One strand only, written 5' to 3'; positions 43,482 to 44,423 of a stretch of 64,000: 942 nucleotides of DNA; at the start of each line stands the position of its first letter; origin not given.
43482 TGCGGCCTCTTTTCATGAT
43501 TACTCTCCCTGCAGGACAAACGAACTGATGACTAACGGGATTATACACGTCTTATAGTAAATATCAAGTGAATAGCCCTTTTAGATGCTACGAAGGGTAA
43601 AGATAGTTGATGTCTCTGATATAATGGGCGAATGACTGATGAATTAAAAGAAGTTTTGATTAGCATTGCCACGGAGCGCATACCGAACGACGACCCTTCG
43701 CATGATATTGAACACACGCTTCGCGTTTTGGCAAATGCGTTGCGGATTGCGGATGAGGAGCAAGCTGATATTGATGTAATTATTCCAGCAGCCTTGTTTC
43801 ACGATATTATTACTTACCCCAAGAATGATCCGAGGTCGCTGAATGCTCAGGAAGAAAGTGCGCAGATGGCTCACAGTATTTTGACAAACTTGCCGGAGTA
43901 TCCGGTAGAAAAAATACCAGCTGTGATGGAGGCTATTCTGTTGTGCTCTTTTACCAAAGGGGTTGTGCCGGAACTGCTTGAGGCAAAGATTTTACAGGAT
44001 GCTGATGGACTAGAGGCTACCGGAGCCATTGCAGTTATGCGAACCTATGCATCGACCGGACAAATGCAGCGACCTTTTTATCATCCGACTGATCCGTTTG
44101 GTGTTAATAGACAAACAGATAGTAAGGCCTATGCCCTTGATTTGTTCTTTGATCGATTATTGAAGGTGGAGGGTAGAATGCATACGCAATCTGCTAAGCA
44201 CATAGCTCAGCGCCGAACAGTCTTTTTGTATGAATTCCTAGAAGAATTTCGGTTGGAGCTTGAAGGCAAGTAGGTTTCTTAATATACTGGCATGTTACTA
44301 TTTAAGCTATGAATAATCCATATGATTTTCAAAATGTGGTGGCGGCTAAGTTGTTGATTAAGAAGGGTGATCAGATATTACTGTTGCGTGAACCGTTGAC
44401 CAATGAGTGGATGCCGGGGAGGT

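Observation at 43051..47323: Cluster of four NUDIX hydrolases (one NudC-like with zinc ribbon, two with degenerate Nudix boxes) plus an HD phosphohydrolase, an XRE regulator and small membrane proteins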

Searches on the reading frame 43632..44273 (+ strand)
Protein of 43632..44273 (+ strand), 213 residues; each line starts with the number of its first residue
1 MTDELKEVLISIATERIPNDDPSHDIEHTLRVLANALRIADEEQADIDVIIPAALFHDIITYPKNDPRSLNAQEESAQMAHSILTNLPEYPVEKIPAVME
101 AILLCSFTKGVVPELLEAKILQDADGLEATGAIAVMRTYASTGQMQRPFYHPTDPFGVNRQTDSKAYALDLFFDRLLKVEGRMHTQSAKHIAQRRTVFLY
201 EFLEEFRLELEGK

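Call 3: search_protein_families(library=pfam, proteins=[window:43632-44273:+], max_evalue=0.01)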
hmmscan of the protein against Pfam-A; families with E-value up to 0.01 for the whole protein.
window:43632-44273:+ (213 aa): 2 families
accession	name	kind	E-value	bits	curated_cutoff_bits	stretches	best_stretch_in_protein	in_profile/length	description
PF01966.28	HD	-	5.1e-11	43.3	22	1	26-129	2-115/116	HD domain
PF13023.12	HD_3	-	0.00079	19.8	22.5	1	20-129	18-127/165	HD domain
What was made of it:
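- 43632..44273 (+): HD-domain phosphohydrolase of the YedJ/YpgQ family. Probable Mn-dependent (d)NTP pyrophosphohydrolase. Pfam HD 5.1e-11 (call 3).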

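Call 4: search_protein_families(library=ncbifam, proteins=[window:43632-44273:+], max_evalue=0.01)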
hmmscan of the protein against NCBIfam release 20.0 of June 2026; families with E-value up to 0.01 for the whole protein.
window:43632-44273:+ (213 aa): 3 families
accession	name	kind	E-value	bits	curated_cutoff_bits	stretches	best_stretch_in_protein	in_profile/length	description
NF007515.0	PRK10119.1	equivalog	4.4e-48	163.7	286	1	16-212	17-214/231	phosphohydrolase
TIGR00277.1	HDIG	domain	3.7e-05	23.5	27.6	1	26-60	6-40/84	HDIG domain-containing metalloprotein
NF009343.0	PRK12703.1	equivalog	0.00036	19.5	434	1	26-130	189-295/339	tRNA (cytidine(56)-2'-O)-methyltransferase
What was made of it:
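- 43632..44273 (+): NCBIfam PRK10119 at 164 bits, below the 286-bit equivalog cut-off (call 4).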

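Call 9: find_encoding_contigs(protein=window:43632-44273:+, flank=10000, max_places=6)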
Protein window:43632-44273:+ (213 aa): 3 contigs read that carry it; 3 places shown.
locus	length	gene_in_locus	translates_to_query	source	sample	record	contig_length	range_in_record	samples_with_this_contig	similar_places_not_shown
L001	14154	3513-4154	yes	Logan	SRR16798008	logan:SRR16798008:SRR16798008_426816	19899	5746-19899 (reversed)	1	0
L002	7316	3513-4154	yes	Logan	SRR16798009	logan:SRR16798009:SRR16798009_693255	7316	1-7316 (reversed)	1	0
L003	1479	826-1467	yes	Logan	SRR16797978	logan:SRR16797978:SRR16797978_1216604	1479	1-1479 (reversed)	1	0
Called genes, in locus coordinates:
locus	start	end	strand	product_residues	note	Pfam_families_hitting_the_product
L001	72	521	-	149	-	PF12762:DDE_Tnp_IS1595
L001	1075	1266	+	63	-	-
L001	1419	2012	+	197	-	-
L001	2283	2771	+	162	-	-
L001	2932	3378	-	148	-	PF13560:HTH_31 (weak), PF01381:HTH_3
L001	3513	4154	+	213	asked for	PF01966:HD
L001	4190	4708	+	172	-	PF00293:NUDIX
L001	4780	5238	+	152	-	PF00293:NUDIX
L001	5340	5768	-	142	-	-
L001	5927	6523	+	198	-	PF00293:NUDIX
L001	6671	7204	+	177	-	PF00293:NUDIX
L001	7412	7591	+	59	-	-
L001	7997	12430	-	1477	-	-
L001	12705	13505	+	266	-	-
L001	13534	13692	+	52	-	-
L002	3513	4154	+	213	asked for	PF01966:HD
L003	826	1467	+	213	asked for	PF01966:HD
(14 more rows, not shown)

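Call 21: list_cluster_members(proteins=[P0001, window:43632-44273:+, window:44899-45357:+, window:46790-47323:+, window:48116-52549:-, window:13105-14250:+, window:61145-61597:+])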
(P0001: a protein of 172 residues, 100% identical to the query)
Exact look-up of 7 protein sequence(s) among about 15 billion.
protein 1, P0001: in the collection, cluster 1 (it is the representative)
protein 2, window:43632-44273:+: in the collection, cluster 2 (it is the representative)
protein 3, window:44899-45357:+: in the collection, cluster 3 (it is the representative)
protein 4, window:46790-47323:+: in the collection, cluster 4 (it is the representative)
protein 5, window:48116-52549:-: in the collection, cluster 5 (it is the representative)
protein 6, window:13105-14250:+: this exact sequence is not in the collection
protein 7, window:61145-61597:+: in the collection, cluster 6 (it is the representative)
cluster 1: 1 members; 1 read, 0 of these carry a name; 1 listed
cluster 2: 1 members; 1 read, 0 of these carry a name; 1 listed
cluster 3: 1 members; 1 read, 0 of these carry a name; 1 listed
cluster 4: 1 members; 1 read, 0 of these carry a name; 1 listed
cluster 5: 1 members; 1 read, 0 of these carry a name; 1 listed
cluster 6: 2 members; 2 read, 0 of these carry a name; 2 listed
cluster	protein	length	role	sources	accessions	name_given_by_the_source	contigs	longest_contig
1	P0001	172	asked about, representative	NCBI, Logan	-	-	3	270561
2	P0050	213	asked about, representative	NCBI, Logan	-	-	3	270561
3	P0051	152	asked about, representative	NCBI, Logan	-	-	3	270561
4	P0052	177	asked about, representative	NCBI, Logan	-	-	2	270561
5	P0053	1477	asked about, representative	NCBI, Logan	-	-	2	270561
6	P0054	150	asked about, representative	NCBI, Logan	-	-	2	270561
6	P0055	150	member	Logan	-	-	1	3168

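Call 34: search_protein_families(library=padloc, proteins=[window:43632-44273:+], max_evalue=0.01)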
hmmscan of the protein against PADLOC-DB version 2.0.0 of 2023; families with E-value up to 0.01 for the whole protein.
window:43632-44273:+ (213 aa): 0 families

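Call 35: search_protein_families(library=phrogs, proteins=[window:43632-44273:+], max_evalue=0.001)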
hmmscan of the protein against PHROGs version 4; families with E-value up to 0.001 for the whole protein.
window:43632-44273:+ (213 aa): 1 family
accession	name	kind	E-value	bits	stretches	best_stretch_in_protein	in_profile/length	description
phrog_3921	-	unknown function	2.3e-23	83.8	1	3-207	8-213/227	-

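Call 48: search_solved_structures(query=window:43632-44273:+, max_evalue=0.01, show_alignments=1)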
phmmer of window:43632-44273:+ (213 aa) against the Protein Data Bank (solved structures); distinct sequences matched with E-value up to 0.01: 8.
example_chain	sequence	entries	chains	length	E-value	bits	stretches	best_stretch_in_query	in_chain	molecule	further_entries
3gw7_A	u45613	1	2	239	2.7e-36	128.5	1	19-212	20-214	Uncharacterized protein yedJ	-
2pq7_A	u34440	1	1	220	5.4e-26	94.9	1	5-209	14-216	Predicted HD superfamily hydrolase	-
3dto_A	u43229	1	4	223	7.5e-24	87.9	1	18-212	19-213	BH2835 protein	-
3djb_A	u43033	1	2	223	4.2e-18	69.1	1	8-209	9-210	Hydrolase, HD family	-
2pjq_A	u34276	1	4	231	1.4e-17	67.4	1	10-209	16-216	Uncharacterized protein lp_2664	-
3b57_A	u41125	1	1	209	4.2e-16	62.6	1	16-210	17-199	Lin1889 protein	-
2qgs_A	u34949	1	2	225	1.2e-14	57.8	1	19-209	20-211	Protein SE1688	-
5dqv_A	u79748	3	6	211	1.4e-12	51.1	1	18-211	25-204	Uncharacterized protein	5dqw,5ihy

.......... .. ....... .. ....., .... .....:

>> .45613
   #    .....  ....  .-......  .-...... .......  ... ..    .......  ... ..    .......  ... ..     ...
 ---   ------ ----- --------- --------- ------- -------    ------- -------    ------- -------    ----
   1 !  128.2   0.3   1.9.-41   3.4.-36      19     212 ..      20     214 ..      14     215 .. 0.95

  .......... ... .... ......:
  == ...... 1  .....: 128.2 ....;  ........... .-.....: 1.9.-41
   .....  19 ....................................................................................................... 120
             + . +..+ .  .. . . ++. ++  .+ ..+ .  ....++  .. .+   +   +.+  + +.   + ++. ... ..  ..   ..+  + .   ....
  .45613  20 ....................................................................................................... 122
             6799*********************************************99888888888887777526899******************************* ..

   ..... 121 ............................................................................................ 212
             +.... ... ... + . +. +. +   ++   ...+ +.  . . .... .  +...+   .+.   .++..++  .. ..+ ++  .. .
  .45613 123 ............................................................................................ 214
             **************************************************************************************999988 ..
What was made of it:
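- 43632..44273 (+): PDB: YedJ 3gw7 2.7e-36, YpgQ 5dqv 1.4e-12 (call 48).
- On YedJ/YpgQ HD phosphohydrolases: 3gw7 2.7e-36 over residues 19-212 (call 48).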

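Call 56: search_protein_representatives(protein=window:43632-44273:+)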
Query: 213 residues. Proteins with E-value up to 0.001 (for the whole library): 3463; up to 1e-10: 1580; up to 1e-30: 145. The best 150 are listed.
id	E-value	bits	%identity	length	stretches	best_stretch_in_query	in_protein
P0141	9.5e-73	260.6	58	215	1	4-210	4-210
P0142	1.7e-71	256.5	43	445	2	18-199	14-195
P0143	1.6e-70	253.3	57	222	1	2-210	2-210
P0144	1.7e-64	233.7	56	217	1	2-210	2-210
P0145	9.3e-61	221.4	56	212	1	3-211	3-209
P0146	5.4e-59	215.7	50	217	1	4-210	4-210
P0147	8.7e-58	211.7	50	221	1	3-210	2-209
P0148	1.0e-57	211.5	47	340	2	3-211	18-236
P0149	1.4e-57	211.1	51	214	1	1-213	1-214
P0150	1.1e-56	208.1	59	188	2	93-213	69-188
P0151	8.0e-56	205.3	50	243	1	8-210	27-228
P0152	2.1e-55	204.0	48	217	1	4-210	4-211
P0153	2.9e-53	197.0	47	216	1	7-208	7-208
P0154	2.5e-52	193.9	50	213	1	6-212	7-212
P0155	3.8e-52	193.3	47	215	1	3-212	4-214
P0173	4.7e-45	170.2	44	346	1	5-210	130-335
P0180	4.9e-42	160.3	44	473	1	18-209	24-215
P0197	8.5e-39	149.8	38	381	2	11-211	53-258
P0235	4.2e-35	137.7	37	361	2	12-213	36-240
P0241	3.6e-34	134.6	42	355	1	18-213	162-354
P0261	1.2e-32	129.7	33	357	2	4-211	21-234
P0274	1.0e-31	126.7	35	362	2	13-209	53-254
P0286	1.1e-30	123.3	37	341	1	17-212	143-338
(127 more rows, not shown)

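Call 57: search_protein_families(library=pfam, proteins=[P0142, P0148, P0173, P0180, P0241, P0286, P0261, P0235, P0274, P0197], max_evalue=0.001)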
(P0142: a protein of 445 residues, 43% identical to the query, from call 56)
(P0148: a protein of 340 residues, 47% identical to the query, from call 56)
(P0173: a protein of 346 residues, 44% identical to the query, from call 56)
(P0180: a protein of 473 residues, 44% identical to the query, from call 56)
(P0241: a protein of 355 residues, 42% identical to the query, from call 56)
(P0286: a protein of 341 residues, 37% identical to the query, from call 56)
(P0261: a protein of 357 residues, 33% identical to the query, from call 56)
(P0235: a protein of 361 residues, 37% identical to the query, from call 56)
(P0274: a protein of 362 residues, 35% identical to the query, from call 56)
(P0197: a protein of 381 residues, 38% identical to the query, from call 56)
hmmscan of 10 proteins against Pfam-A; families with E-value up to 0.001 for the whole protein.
P0142 (445 aa): 1 family
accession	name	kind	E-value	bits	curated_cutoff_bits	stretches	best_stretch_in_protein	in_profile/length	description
PF01966.28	HD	-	3.2e-12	47.2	22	1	22-124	2-114/116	HD domain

P0148 (340 aa): 1 family
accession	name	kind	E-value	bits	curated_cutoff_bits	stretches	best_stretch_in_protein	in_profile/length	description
PF01966.28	HD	-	3.6e-08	34.1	22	1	41-153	2-114/116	HD domain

P0173 (346 aa): 1 family
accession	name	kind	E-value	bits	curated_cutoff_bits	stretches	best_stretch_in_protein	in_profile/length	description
PF01966.28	HD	-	1.8e-07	31.9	22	1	151-254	2-115/116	HD domain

P0180 (473 aa): 6 families
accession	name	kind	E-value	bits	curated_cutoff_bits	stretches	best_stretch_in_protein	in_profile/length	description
PF13847.12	Methyltransf_31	-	1.1e-15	58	27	1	269-383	2-114/145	Methyltransferase domain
PF08241.18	Methyltransf_11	-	8.8e-15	55.6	21.2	1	275-372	1-95/95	Methyltransferase domain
PF13649.12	Methyltransf_25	-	2.6e-13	50.9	27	1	274-368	1-97/97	Methyltransferase domain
PF01966.28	HD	-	2.9e-08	34.5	22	1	33-135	3-115/116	HD domain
PF08242.18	Methyltransf_12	-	2.5e-07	31.8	30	1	275-369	1-97/98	Methyltransferase domain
PF03848.20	TehB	-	9e-05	22.4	20.4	1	261-371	22-131/193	Tellurite resistance protein TehB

P0241 (355 aa): 1 family
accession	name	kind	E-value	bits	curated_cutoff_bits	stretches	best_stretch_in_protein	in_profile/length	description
PF01966.28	HD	-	2.4e-10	41.1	22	1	170-270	3-115/116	HD domain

P0286 (341 aa): 1 family
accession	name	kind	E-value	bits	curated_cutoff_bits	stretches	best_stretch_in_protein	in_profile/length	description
PF01966.28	HD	-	2.9e-12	47.3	22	1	153-254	3-115/116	HD domain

P0261 (357 aa): 0 families

P0235 (361 aa): 0 families

P0274 (362 aa): 1 family
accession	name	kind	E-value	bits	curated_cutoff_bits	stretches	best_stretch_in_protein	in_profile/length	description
PF01966.28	HD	-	9.8e-07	29.5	22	1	68-170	4-114/116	HD domain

P0197 (381 aa): 1 family
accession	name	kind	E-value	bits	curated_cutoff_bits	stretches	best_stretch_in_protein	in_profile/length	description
PF01966.28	HD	-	1.1e-08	35.7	22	1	68-173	2-114/116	HD domain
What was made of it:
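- Tried and rejected: None of 10 long HD homologs carries a Nudix domain; one is fused to a methyltransferase (call 57).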

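Call 59: find_related_loci(query=A6, collection=metagenome_contigs, flank=10000)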
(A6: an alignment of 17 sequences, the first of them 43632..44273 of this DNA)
Query A6 (213 aa) in metagenome_contigs; peptide patterns used: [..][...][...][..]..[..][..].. (x = any residue, [..] = any of these).
600 stretches matched a pattern (row limit reached: there are more); 140 encode a relative of the query (tblastn E <= 1e-3); the best 80 are kept; 80 distinct loci.
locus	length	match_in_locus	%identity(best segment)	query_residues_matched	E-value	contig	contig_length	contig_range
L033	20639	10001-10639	62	1-213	2e-88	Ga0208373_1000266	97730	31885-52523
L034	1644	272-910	60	1-213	2e-91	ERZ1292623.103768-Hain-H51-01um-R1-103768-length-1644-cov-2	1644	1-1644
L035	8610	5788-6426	58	1-213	4e-83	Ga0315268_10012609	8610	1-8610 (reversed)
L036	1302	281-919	60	1-213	3e-88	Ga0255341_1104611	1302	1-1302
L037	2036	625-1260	59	1-212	9e-86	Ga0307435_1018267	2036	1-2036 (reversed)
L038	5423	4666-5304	60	1-213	3e-82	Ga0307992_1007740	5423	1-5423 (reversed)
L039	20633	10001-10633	61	1-211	7e-82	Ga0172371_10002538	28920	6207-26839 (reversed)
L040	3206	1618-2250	57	1-211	1e-80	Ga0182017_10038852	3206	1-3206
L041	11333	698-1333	55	1-212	4e-78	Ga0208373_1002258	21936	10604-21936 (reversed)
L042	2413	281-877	58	4-202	4e-78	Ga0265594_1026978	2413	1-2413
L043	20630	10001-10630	57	1-210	5e-75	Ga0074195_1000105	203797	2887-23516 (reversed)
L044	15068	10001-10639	52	1-213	4e-73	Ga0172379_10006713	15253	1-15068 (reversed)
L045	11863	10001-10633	55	1-211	7e-73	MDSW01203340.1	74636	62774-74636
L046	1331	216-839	55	5-210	5e-77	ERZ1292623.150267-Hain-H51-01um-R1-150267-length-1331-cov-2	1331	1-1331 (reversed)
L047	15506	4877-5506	51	1-210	1e-70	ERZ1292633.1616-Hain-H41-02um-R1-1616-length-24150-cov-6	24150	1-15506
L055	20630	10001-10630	52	1-211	6e-67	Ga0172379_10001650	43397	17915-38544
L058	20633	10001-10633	50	1-213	2e-67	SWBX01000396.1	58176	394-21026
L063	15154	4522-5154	50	1-211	7e-63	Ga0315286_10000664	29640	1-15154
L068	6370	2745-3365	46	5-211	9e-60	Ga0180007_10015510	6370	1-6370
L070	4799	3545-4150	48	9-211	2e-58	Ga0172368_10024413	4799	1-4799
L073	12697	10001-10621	45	5-211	6e-56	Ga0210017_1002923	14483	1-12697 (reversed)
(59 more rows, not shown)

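Call 74: search_protein_families(library=pfam, proteins=[L068:3365-4444:+, L073:10642-11709:+, L058:9440-9901:+, L055:11262-11762:+, L070:2687-3295:+, L063:6237-6761:+], max_evalue=1)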
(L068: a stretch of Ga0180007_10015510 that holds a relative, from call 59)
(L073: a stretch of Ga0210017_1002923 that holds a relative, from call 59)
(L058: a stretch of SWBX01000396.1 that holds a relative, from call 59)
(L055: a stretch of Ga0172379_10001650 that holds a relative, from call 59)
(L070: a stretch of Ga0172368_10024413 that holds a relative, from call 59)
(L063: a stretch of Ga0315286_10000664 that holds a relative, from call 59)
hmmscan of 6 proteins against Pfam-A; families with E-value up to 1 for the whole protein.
L068:3365-4444:+ (360 aa): 1 family
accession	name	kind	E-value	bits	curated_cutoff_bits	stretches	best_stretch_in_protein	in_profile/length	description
PF00293.34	NUDIX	-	2.2e-13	50.8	21.1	1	34-132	26-130/134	NUDIX domain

L073:10642-11709:+ (356 aa): 1 family
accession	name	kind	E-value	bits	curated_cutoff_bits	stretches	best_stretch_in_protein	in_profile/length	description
PF00293.34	NUDIX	-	4.7e-12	46.5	21.1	1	30-128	26-130/134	NUDIX domain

L058:9440-9901:+ (154 aa): 2 families
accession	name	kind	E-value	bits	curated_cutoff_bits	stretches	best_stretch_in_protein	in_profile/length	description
PF00293.34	NUDIX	-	1.1e-15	58.2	21.1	1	14-142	5-130/134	NUDIX domain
PF14815.12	NUDIX_4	-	0.07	13.4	35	1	86-143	63-111/113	NUDIX domain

L055:11262-11762:+ (167 aa): 2 families
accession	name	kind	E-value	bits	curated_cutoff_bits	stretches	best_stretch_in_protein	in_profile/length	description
PF00293.34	NUDIX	-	1.6e-19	70.7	21.1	1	34-152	6-128/134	NUDIX domain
PF14815.12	NUDIX_4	-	3.5e-05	24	35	1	37-148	4-104/113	NUDIX domain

L070:2687-3295:+ (203 aa): 2 families
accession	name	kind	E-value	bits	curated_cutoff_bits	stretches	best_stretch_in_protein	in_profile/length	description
PF00293.34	NUDIX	-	2.8e-17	63.4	21.1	1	45-170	5-133/134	NUDIX domain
PF14815.12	NUDIX_4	-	0.0028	17.9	35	1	52-156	7-99/113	NUDIX domain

L063:6237-6761:+ (175 aa): 1 family
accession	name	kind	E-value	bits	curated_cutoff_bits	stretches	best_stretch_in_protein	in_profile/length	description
PF00293.34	NUDIX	-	1.8e-17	64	21.1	1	16-140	3-133/134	NUDIX domain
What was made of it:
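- Six partners were confirmed as NUDIX by Pfam (call 74).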
